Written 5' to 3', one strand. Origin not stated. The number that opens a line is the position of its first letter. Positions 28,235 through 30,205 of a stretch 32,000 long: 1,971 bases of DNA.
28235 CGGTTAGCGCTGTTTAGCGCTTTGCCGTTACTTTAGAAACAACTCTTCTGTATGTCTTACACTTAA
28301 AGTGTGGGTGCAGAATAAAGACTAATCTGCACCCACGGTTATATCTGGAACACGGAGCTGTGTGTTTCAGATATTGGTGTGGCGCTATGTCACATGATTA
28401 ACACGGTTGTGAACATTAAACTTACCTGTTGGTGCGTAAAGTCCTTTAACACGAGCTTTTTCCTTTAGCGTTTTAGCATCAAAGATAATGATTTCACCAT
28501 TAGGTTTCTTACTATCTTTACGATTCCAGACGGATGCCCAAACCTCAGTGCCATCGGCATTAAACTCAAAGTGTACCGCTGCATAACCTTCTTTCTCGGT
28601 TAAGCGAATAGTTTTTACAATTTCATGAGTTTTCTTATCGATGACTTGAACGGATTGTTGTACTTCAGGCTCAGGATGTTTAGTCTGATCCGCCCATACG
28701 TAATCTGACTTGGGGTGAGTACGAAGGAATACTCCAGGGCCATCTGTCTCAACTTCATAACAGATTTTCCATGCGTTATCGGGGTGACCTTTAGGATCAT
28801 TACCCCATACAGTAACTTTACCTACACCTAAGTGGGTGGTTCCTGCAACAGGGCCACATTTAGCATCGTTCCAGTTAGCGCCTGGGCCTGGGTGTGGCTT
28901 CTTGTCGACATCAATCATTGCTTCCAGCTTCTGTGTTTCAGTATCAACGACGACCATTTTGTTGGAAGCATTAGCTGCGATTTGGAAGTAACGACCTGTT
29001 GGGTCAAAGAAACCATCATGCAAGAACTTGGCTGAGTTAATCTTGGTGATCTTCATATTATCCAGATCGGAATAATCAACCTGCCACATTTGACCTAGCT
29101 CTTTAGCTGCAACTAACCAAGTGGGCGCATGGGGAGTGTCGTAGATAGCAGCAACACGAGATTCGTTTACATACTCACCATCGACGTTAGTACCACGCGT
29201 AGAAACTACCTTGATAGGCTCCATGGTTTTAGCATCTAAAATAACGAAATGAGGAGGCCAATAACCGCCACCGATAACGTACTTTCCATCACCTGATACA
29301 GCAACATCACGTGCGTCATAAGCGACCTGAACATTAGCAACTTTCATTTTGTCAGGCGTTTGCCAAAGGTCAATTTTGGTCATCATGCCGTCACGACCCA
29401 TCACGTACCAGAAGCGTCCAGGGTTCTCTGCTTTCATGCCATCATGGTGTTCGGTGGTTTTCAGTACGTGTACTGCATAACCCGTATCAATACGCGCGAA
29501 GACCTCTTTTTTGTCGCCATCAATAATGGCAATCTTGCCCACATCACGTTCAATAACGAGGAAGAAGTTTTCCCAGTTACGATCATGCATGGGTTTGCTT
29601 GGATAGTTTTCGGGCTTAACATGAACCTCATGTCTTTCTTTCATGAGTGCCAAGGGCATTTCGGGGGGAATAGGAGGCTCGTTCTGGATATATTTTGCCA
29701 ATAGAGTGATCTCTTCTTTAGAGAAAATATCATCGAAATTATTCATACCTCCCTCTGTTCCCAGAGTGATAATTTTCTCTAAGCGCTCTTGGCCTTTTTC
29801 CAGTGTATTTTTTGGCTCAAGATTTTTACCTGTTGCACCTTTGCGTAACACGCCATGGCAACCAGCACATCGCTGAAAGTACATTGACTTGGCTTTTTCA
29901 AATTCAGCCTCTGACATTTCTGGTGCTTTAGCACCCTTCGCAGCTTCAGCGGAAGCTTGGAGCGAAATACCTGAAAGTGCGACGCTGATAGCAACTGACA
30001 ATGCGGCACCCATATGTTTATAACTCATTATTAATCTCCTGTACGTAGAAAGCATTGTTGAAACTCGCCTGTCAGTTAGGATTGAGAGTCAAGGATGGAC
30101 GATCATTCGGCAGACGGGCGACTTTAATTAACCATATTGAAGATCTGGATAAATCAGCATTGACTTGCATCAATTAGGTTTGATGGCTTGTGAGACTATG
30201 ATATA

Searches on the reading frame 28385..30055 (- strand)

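Call 56: search_protein_families(library=ncbifam, proteins=[window:28385-30055:-], max_evalue=0.00001)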
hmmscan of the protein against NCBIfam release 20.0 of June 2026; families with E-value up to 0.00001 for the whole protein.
window:28385-30055:- (556 aa): 4 families
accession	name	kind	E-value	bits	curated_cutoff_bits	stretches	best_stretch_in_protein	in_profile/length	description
NF045773.1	cytochro_C550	exception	1.2e-08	34.9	125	1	17-124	13-117/118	cytochrome c550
NF011054.0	PRK14486.1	equivalog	7.6e-07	28.9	447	1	42-126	204-290/294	putative bifunctional cbb3-type cytochrome c oxidase subunit II/cytochrome c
NF045774.1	cytochro_C551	exception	1.6e-06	28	118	1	18-125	7-108/110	cytochrome c551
NF052460.1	L-NosZ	equivalog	9e-06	24.5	700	0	210-378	95-251/480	clade III lactonase-type nitrous-oxide reductase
